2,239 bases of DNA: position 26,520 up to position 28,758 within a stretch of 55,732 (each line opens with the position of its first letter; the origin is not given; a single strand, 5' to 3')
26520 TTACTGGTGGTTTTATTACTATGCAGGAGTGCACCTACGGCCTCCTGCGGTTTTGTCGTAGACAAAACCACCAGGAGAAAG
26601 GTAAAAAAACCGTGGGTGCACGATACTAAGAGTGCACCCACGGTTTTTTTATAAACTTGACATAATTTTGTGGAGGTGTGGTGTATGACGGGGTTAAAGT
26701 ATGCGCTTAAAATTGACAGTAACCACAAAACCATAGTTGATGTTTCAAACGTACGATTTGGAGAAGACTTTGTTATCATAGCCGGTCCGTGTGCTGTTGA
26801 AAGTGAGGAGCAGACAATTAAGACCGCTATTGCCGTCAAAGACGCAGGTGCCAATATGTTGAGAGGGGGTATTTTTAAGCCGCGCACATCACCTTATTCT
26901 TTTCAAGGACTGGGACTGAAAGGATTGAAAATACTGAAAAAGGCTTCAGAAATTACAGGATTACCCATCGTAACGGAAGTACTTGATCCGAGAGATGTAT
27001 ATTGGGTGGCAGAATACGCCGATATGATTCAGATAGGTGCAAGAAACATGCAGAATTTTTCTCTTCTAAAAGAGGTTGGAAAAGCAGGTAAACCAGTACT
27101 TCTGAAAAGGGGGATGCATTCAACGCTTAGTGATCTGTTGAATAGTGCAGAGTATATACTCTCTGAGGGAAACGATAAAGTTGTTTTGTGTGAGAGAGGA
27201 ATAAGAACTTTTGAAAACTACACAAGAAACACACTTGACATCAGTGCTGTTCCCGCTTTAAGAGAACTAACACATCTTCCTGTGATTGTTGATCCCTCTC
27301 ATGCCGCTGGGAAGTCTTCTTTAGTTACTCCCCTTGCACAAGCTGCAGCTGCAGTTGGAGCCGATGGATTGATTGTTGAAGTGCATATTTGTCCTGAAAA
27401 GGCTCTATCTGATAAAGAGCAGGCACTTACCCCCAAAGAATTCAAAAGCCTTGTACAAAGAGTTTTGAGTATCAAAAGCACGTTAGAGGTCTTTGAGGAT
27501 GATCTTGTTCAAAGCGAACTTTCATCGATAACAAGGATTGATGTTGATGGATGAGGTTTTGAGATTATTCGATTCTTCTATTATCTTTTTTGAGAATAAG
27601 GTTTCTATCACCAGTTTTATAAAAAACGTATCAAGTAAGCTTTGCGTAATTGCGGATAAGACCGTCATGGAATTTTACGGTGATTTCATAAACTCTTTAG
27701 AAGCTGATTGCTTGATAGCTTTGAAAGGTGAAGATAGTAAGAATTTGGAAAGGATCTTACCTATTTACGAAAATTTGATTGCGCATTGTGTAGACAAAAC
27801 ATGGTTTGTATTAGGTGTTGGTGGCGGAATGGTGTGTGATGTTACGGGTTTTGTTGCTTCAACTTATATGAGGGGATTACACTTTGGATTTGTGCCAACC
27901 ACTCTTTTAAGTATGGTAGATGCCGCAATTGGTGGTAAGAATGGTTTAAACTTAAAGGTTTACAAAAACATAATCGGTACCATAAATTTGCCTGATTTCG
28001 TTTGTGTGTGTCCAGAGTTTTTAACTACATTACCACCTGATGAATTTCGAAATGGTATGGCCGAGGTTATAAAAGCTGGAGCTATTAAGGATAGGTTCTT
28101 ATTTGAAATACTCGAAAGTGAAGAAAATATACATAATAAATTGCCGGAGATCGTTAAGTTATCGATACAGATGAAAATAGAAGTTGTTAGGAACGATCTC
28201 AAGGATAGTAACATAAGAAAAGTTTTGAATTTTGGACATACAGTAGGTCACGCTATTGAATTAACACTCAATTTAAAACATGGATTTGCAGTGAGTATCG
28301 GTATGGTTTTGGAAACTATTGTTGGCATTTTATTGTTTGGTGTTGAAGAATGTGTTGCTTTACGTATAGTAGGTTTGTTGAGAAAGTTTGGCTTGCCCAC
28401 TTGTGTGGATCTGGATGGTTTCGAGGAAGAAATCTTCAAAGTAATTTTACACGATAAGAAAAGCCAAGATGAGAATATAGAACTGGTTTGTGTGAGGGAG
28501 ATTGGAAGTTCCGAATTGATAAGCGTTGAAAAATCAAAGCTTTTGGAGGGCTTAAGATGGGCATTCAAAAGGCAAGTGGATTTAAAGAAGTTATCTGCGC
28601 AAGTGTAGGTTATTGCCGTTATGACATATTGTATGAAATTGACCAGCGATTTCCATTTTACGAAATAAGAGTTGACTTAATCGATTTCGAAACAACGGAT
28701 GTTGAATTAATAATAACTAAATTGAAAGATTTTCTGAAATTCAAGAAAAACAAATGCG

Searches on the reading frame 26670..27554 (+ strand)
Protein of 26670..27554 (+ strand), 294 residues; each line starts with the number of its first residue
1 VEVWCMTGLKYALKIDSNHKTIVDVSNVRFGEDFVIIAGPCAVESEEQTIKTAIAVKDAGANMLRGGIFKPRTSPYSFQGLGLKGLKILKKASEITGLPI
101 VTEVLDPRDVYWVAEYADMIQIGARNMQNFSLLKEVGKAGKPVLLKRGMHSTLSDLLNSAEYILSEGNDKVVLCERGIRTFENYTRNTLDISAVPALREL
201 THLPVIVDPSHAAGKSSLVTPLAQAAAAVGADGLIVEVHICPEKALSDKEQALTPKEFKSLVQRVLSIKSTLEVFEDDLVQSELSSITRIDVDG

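Call 7: search_protein_families(library=ncbifam, proteins=[window:26670-27554:+], max_evalue=1e-10)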
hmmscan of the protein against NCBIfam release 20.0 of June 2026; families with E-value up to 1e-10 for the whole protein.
window:26670-27554:+ (294 aa): 8 families
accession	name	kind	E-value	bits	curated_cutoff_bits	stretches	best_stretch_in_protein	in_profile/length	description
NF006421.0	PRK08673.1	subfamily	2.2e-131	438.1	335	1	12-272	72-333/338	3-deoxy-7-phosphoheptulonate synthase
TIGR01361.1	DAHP_synth_Bsub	equivalog_domain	7.2e-121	402.5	267.75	1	18-266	9-258/260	3-deoxy-7-phosphoheptulonate synthase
NF009239.0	PRK12595.1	equivalog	6.3e-106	354.4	279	1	17-270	101-355/360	bifunctional 3-deoxy-7-phosphoheptulonate synthase/chorismate mutase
NF009933.0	PRK13396.1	subfamily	2.4e-104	349.1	486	1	27-276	93-345/352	3-deoxy-7-phosphoheptulonate synthase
NF041229.1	BagF_FevY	exception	3.7e-95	319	700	1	17-261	73-318/340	phospho-2-dehydro-3-deoxyheptonate aldolase BagF/FevY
TIGR01362.1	KDO8P_synth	equivalog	4.1e-41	140.9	314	1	33-270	2-254/258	3-deoxy-8-phosphooctulonate synthase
NF003543.0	PRK05198.1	equivalog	1.2e-40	139.3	242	1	27-271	11-270/273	3-deoxy-8-phosphooctulonate synthase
NF009109.0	PRK12457.1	equivalog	4.3e-24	85.2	457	1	32-276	15-276/281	3-deoxy-8-phosphooctulonate synthase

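Call 9: find_related_loci(query=window:26685-27551:+, collection=genome_contigs, flank=3000)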
Query window:26685-27551:+ (289 aa) in genome_contigs; peptide patterns used: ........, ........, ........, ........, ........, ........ (x = any residue, [..] = any of these).
156 stretches matched a pattern; 59 encode a relative of the query (tblastn E <= 1e-3); 59 distinct loci.
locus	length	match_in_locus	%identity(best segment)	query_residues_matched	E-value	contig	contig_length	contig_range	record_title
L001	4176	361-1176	88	1-272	1e-168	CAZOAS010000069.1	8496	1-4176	MAG TPA_asm: uncultured Fervidobacterium sp. isolate binchicken_co170_48 genome assembly, contig: NODE_2629_length_8496_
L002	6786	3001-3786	70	9-270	4e-126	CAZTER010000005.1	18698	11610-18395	MAG TPA_asm: uncultured Bdellovibrionales bacterium isolate SRP107338_co1_92 genome assembly, contig: NODE_2902_length_1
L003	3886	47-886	66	1-285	3e-124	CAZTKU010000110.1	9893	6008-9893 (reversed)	MAG TPA_asm: uncultured Ignavibacteriaceae bacterium isolate binchicken_co119_451 genome assembly, contig: NODE_9532_len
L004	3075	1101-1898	69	1-267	3e-126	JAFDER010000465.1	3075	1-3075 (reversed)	MAG: Deltaproteobacteria bacterium isolate Meg19_46_Bin_197 Meg19_46_Bin_197_scaffold_120904, whole genome shotgun seque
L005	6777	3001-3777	66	1-260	5e-112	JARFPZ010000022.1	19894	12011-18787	MAG: Desulfosarcina sp. isolate MAG_Ve_Sed_11 k141_2599361, whole genome shotgun sequence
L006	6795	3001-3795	60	4-267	3e-104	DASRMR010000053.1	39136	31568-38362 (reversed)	MAG TPA_asm: Syntrophomonadaceae bacterium isolate SMAG_U10221 k141_174436, whole genome shotgun sequence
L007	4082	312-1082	60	5-260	8e-104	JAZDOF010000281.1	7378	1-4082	MAG: Pseudomonadota bacterium isolate MEGAHIT-group-0.756 k141_3419389, whole genome shotgun sequence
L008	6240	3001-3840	59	1-269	5e-101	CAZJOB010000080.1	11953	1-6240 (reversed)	MAG TPA_asm: uncultured Desulfatiglans sp. isolate SRP192927_co6_698 genome assembly, contig: NODE_13329_length_11953_co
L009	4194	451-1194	65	15-260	1e-100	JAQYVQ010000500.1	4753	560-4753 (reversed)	MAG: Syntrophobacteria bacterium isolate SG_15_bin2 SG_15_bin.2.orig_15_k141_6457253, whole genome shotgun sequence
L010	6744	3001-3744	65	15-260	1e-100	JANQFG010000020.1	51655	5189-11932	MAG: bacterium isolate PL23a_bin.76 k99_4277850, whole genome shotgun sequence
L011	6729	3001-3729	66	16-257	1e-99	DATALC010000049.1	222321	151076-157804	MAG TPA_asm: Bacteroidales bacterium isolate SMAG_U6954 k141_454134, whole genome shotgun sequence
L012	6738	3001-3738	65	13-257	7e-99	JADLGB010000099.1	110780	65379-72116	MAG: Candidatus Hydrogenedentota bacterium isolate SJ408 c_000000515212, whole genome shotgun sequence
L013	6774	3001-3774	60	6-260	1e-97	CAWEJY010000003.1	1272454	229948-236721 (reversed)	MAG: uncultured Solirubrobacteraceae bacterium isolate MFD05942.bin.1.360 genome assembly, contig: contig_1882, whole ge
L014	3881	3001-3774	60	6-260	6e-97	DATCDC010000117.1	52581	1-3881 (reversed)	MAG TPA_asm: Solirubrobacteraceae bacterium isolate SMAG_U7715 k141_52263, whole genome shotgun sequence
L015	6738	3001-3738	58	16-260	1e-96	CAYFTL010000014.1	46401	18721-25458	MAG TPA_asm: uncultured Oscillospiraceae bacterium isolate ERP107106_co2_223 genome assembly, contig: NODE_547_length_46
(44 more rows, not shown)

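Call 12: find_encoding_contigs(protein=window:26685-27554:+, flank=3000, max_places=6)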
Protein window:26685-27554:+ (289 aa): no gene with exactly this product is on record in the collection.
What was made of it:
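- Tried and rejected: Exact look-up of the window's AroF found nothing (call 12).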

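Call 13: find_homologous_proteins(query=window:26685-27551:+, max_evalue=1e-60)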
Query window:26685-27551:+ (289 aa): 8000 proteins with E <= 1e-60 among 8000 candidates; the best 120 are listed.
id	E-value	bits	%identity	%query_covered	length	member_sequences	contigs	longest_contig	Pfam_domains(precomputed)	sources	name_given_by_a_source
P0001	1.5e-182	623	100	100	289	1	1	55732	PF03102.21,PF00793.27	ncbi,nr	ncbi:MAG: 3-deoxy-7-phosphoheptulonate synthase [Fervidobacterium sp.]|nr:3-deoxy-7-phosphoheptulona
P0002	4.0e-182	622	100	100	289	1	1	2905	PF03102.21,PF00793.27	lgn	-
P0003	6.9e-155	532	88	94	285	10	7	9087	PF03102.21,PF00793.27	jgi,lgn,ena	-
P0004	1.0e-152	525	86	94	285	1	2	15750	PF03102.21,PF00793.27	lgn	-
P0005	6.8e-141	487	83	93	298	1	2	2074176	PF03102.21,PF00793.27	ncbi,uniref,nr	ncbi:3-deoxy-7-phosphoheptulonate synthase [Fervidobacterium thailandense]|uniref:DAHP synthetase I/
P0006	1.5e-137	476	80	92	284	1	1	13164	PF03102.21,PF00793.27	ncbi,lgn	-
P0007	2.0e-134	465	83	88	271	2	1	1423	PF03102.21,PF00793.27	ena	-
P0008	5.4e-134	464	83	87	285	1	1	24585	PF03102.21,PF00793.27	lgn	-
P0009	1.9e-133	462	83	87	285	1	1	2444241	PF03102.21,PF00793.27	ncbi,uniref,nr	ncbi:3-deoxy-7-phosphoheptulonate synthase [Marinitoga aeolica]|uniref:3-deoxy-7-phosphoheptulonate 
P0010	3.0e-133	462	80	90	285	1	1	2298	PF03102.21,PF00793.27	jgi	jgi:3-deoxy-7-phosphoheptulonate synthase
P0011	1.0e-119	417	70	94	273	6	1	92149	PF03102.21,PF00793.27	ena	-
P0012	1.3e-119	417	72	93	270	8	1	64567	PF03102.21,PF00793.27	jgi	jgi:3-deoxy-7-phosphoheptulonate synthase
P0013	2.1e-119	416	70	94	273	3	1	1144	PF03102.21,PF00793.27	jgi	-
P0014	3.1e-119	416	70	93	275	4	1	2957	PF03102.21,PF00793.27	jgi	jgi:3-deoxy-7-phosphoheptulonate synthase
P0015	4.7e-119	415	68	93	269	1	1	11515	PF03102.21,PF00793.27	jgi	-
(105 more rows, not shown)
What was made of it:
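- Tried and rejected: The homology search identified the source as a Fervidobacterium MAG (call 13).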

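Call 15: find_encoding_contigs(protein=P0005, flank=3000, max_places=3)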
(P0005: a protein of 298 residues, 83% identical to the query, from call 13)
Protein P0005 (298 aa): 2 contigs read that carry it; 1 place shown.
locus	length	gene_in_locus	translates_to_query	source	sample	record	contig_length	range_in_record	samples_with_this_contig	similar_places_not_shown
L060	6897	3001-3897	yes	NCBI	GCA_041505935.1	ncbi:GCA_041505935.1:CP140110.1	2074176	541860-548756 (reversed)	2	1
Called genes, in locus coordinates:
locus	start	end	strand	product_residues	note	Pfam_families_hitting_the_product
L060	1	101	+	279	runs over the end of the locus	PF02463:SMC_N (faint), PF00005:ABC_tran, PF13304:AAA_21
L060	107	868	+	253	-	PF12679:ABC2_membrane_2, PF10920:DUF2705, PF26999:ABC-2_memb_rel (weak)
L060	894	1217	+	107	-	PF01906:YbjQ_1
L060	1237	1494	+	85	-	-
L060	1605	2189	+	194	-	-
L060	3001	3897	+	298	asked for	PF00793:DAHP_synth_1, PF03102:NeuB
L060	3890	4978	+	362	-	PF01761:DHQ_synthase, PF24621:DHQS_C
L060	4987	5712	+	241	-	PF01487:DHquinase_I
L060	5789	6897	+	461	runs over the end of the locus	PF08501:Shikimate_dh_N, PF01488:Shikimate_DH (weak), PF13671:AAA_33 (weak), PF01202:SKI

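Call 16: find_encoding_contigs(protein=P0009, flank=3000, max_places=3)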
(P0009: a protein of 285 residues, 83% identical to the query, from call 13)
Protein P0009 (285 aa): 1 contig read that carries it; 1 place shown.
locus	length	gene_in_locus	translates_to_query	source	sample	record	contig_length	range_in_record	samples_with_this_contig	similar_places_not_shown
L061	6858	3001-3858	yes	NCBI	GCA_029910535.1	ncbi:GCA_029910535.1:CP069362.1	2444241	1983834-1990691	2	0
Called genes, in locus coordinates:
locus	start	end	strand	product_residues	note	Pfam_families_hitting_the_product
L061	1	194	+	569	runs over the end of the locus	PF03485:Arg_tRNA_synt_N, PF00750:tRNA-synt_1d, PF01406:tRNA-synt_1e (faint), PF09334:tRNA-synt_1g (faint), PF05746:DALR_1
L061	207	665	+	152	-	-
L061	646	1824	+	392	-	PF02310:B12-binding, PF04055:Radical_SAM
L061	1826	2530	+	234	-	PF27120:YybI_C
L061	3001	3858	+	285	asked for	PF00793:DAHP_synth_1, PF03102:NeuB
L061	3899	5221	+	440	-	PF00275:EPSP_synthase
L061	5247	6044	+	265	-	PF02153:PDH_N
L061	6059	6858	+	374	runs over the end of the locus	PF00155:Aminotran_1_2, PF01041:DegT_DnrJ_EryC1 (weak), PF04864:Alliinase_C (weak)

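Call 17: find_encoding_contigs(protein=P0004, flank=3000, max_places=3)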
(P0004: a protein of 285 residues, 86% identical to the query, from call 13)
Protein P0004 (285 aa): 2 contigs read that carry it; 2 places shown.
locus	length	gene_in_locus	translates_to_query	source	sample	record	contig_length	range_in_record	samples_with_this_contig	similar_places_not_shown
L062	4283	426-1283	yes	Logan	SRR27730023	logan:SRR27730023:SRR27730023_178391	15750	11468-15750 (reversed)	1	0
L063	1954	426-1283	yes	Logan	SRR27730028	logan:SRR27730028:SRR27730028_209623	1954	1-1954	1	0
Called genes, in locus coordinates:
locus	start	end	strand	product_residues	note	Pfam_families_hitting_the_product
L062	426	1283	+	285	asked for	PF00793:DAHP_synth_1, PF03102:NeuB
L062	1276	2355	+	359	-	PF00465:Fe-ADH (weak), PF01761:DHQ_synthase, PF24621:DHQS_C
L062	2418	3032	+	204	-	PF01487:DHquinase_I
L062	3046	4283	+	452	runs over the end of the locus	PF08501:Shikimate_dh_N, PF01488:Shikimate_DH (weak), PF13189:Cytidylate_kin2 (faint), PF13671:AAA_33 (weak), PF01202:SKI, PF13238:AAA_18 (faint)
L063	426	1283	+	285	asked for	PF00793:DAHP_synth_1, PF03102:NeuB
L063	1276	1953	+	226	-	?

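Call 18: find_encoding_contigs(protein=P0006, flank=3000, max_places=3)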
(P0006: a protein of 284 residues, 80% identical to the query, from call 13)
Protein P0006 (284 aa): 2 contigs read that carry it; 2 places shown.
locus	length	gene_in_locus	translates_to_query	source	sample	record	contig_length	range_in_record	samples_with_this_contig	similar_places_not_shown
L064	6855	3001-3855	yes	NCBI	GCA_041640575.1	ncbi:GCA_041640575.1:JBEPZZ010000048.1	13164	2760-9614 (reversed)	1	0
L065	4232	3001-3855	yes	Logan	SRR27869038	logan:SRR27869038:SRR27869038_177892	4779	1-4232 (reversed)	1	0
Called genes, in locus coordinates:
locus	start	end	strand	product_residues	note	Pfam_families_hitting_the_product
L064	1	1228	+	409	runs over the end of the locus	PF08543:Phos_pyr_kin, PF10120:ThiN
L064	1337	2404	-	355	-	-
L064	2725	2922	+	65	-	-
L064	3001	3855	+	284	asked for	PF00793:DAHP_synth_1, PF03102:NeuB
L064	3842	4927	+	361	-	PF01761:DHQ_synthase, PF24621:DHQS_C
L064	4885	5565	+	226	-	PF01487:DHquinase_I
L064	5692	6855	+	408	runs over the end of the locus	PF01488:Shikimate_DH, PF13207:AAA_17 (weak), PF13238:AAA_18, PF13671:AAA_33 (weak), PF01202:SKI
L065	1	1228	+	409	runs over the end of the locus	PF08543:Phos_pyr_kin, PF10120:ThiN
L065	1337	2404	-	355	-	-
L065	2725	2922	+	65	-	-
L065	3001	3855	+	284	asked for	PF00793:DAHP_synth_1, PF03102:NeuB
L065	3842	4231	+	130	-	?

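Call 23: find_encoding_contigs(protein=P0008, flank=3000, max_places=3)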
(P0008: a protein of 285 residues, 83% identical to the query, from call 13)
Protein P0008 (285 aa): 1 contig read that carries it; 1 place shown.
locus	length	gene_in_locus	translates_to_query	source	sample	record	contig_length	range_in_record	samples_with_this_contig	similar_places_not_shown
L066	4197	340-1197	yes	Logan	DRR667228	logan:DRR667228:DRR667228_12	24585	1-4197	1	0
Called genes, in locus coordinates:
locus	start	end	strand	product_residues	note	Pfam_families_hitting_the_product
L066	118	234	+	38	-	-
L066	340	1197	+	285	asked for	PF00793:DAHP_synth_1, PF03102:NeuB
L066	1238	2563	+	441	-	PF00275:EPSP_synthase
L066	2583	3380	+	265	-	-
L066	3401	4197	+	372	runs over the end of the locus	PF00155:Aminotran_1_2, PF00266:Aminotran_5 (weak), PF01041:DegT_DnrJ_EryC1, PF01053:Cys_Met_Meta_PP (weak), PF04864:Alliinase_C (weak)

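Call 24: find_encoding_contigs(protein=P0003, flank=3000, max_places=6)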
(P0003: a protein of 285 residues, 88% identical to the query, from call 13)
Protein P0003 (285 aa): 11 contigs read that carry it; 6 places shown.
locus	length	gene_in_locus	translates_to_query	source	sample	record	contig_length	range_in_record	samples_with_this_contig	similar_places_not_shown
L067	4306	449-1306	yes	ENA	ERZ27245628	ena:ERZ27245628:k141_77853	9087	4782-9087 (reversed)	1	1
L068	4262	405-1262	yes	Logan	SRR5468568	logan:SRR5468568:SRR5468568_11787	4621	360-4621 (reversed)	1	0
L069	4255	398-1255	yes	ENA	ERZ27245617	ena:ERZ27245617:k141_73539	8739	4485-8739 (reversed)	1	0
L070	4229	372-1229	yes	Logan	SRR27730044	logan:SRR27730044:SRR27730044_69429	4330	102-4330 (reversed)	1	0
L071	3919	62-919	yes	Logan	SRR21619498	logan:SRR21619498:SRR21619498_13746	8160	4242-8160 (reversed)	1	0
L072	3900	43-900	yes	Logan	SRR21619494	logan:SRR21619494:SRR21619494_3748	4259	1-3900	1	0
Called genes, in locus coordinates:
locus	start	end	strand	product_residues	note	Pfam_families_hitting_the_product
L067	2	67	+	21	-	?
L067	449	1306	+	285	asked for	PF00793:DAHP_synth_1, PF03102:NeuB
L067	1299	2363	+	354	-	PF00465:Fe-ADH (weak), PF01761:DHQ_synthase, PF24621:DHQS_C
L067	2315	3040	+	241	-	PF01487:DHquinase_I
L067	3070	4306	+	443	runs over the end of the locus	PF08501:Shikimate_dh_N, PF01488:Shikimate_DH (weak), PF13189:Cytidylate_kin2 (faint), PF13238:AAA_18 (weak), PF13671:AAA_33 (weak), PF01202:SKI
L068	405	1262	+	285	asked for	PF00793:DAHP_synth_1, PF03102:NeuB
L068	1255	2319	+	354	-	PF00465:Fe-ADH (weak), PF01761:DHQ_synthase, PF24621:DHQS_C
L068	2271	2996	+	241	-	PF01487:DHquinase_I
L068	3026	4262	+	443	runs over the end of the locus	PF08501:Shikimate_dh_N, PF01488:Shikimate_DH (weak), PF13189:Cytidylate_kin2 (faint), PF13238:AAA_18 (weak), PF13671:AAA_33 (weak), PF01202:SKI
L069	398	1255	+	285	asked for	PF00793:DAHP_synth_1, PF03102:NeuB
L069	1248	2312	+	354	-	PF00465:Fe-ADH (weak), PF01761:DHQ_synthase, PF24621:DHQS_C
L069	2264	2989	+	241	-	PF01487:DHquinase_I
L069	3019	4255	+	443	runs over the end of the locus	PF08501:Shikimate_dh_N, PF01488:Shikimate_DH (weak), PF13189:Cytidylate_kin2 (faint), PF13238:AAA_18 (weak), PF13671:AAA_33 (weak), PF01202:SKI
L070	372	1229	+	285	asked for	PF00793:DAHP_synth_1, PF03102:NeuB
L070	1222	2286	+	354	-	PF00465:Fe-ADH (weak), PF01761:DHQ_synthase, PF24621:DHQS_C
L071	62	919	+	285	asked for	PF00793:DAHP_synth_1, PF03102:NeuB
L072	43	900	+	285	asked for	PF00793:DAHP_synth_1, PF03102:NeuB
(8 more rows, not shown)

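Call 25: find_encoding_contigs(protein=P0010, flank=3000, max_places=3)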
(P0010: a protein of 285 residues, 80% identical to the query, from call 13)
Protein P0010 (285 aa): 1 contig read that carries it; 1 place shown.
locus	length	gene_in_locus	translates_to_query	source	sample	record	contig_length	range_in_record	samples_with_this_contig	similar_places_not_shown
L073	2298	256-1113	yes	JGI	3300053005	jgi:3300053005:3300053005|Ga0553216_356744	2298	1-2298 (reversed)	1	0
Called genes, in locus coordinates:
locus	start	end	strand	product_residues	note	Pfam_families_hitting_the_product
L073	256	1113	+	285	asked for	PF00793:DAHP_synth_1, PF03102:NeuB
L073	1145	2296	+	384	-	?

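Call 29: find_encoding_contigs(protein=P0006, flank=10000, max_places=1)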
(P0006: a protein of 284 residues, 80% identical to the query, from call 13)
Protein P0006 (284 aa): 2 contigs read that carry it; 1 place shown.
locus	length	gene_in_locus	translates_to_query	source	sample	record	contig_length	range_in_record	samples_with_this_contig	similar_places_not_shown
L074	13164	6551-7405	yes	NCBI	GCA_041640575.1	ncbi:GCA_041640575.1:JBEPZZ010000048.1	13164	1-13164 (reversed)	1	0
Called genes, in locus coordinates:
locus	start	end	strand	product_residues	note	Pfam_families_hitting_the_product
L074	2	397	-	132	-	?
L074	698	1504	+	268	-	PF01946:Thi4, PF00890:FAD_binding_2 (faint), PF01266:DAO (weak), PF03486:HI0933_like (weak), PF12831:FAD_oxidored (weak), PF13450:NAD_binding_8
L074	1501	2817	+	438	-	PF01964:ThiC_Rad_SAM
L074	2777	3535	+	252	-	PF01261:AP_endonuc_2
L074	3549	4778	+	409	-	PF08543:Phos_pyr_kin, PF10120:ThiN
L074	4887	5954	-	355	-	-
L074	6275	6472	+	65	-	-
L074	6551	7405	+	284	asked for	PF00793:DAHP_synth_1, PF03102:NeuB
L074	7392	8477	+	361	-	PF01761:DHQ_synthase, PF24621:DHQS_C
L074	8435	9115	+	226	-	PF01487:DHquinase_I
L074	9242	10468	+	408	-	PF01488:Shikimate_DH, PF13207:AAA_17 (weak), PF13238:AAA_18, PF13671:AAA_33 (weak), PF01202:SKI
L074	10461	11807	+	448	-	PF00275:EPSP_synthase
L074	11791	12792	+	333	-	PF01264:Chorismate_synt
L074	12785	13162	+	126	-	?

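Call 30: find_encoding_contigs(protein=P0009, flank=10000, max_places=1)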
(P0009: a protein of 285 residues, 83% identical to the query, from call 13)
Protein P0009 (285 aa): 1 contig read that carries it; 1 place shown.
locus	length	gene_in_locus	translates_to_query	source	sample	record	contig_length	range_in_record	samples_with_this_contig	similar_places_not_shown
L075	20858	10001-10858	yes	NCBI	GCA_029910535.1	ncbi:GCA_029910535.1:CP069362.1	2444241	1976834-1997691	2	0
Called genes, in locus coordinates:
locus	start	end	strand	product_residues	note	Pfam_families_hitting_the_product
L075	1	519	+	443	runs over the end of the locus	PF00395:SLH (weak)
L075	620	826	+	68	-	-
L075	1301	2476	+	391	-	PF01464:SLT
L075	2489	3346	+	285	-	PF00248:Aldo_ket_red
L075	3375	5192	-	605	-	PF00012:HSP70, PF06723:MreB_Mbl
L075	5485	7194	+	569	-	PF03485:Arg_tRNA_synt_N, PF00750:tRNA-synt_1d, PF01406:tRNA-synt_1e (faint), PF09334:tRNA-synt_1g (faint), PF05746:DALR_1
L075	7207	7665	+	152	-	-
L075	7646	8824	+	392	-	PF02310:B12-binding, PF04055:Radical_SAM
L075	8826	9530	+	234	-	PF27120:YybI_C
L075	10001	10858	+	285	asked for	PF00793:DAHP_synth_1, PF03102:NeuB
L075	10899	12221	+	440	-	PF00275:EPSP_synthase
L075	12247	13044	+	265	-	PF02153:PDH_N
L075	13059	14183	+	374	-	PF00155:Aminotran_1_2, PF01041:DegT_DnrJ_EryC1 (weak), PF04864:Alliinase_C (weak)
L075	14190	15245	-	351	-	PF01544:CorA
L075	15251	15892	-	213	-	PF04263:TPK_catalytic, PF04265:TPK_B1_binding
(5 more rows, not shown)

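Call 72: find_encoding_contigs(protein=P0005, flank=10000, max_places=1)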
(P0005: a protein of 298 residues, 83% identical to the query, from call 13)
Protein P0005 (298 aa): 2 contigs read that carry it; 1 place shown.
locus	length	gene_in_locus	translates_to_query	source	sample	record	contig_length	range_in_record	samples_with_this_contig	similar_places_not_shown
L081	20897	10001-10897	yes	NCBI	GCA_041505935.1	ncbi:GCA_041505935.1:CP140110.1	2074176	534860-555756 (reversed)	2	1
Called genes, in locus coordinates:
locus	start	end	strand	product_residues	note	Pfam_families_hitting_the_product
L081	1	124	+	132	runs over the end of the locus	PF00380:Ribosomal_S9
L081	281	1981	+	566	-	PF01807:Zn_ribbon_DnaG, PF08275:DNAG_N, PF01751:Toprim, PF13155:Toprim_2, PF13362:Toprim_3, PF13662:Toprim_4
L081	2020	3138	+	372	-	PF03979:Sigma70_r1_1, PF00140:Sigma70_r1_2, PF04542:Sigma70_r2, PF04539:Sigma70_r3, PF04545:Sigma70_r4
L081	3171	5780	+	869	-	PF12704:MacB_PCD (weak), PF02687:FtsX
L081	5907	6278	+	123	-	PF00392:GntR, PF13730:HTH_36 (faint), PF13412:HTH_24 (faint)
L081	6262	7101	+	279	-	PF02463:SMC_N (faint), PF00005:ABC_tran, PF13304:AAA_21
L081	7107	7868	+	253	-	PF12679:ABC2_membrane_2, PF10920:DUF2705, PF26999:ABC-2_memb_rel (weak)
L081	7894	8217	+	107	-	PF01906:YbjQ_1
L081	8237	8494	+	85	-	-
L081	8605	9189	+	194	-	-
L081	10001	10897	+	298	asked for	PF00793:DAHP_synth_1, PF03102:NeuB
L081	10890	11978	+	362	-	PF01761:DHQ_synthase, PF24621:DHQS_C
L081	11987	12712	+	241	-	PF01487:DHquinase_I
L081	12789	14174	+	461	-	PF08501:Shikimate_dh_N, PF01488:Shikimate_DH (weak), PF13671:AAA_33 (weak), PF01202:SKI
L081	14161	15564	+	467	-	PF00275:EPSP_synthase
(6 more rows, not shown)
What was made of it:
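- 26685..41500 (+): Regulated operon of 15 ORFs: aroF, aroB, aroD, aroE-aroK fusion, aroA, aroC, pheA (chorismate mutase-prephenate dehydratase), tyrA, trpE, trpG, trpD, trpC, trpF, trpB, trpA. F. thailandense has the same order (call 72).
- The composition of the run follows the gene content of the operon (calls 30, 72).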

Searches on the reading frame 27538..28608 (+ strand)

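Call 7: search_protein_families(library=ncbifam, proteins=[window:27538-28608:+], max_evalue=1e-10)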
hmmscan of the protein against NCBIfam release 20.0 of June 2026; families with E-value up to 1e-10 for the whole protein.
window:27538-28608:+ (356 aa): 5 families
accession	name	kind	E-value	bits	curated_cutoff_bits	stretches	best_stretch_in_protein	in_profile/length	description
TIGR01357.1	aroB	equivalog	3.6e-94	315.8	305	1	25-336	14-340/344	3-dehydroquinate synthase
TIGR04425.1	P_lya_rel_AroB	hypoth_equivalog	2.4e-64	217.6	400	1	25-334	17-335/348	AroB-related putative sugar phosphate phospholyase (cyclizing)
NF010556.0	PRK13951.1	equivalog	7.1e-61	206.6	560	1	21-337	173-489/492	bifunctional shikimate kinase AroK/3-dehydroquinate synthase AroB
NF010627.0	PRK14021.1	equivalog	1.1e-45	156.1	565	1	63-325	245-522/542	bifunctional shikimate kinase/3-dehydroquinate synthase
NF004852.0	PRK06203.1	equivalog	2.7e-42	145.1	333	1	54-292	87-335/407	3-dehydroquinate synthase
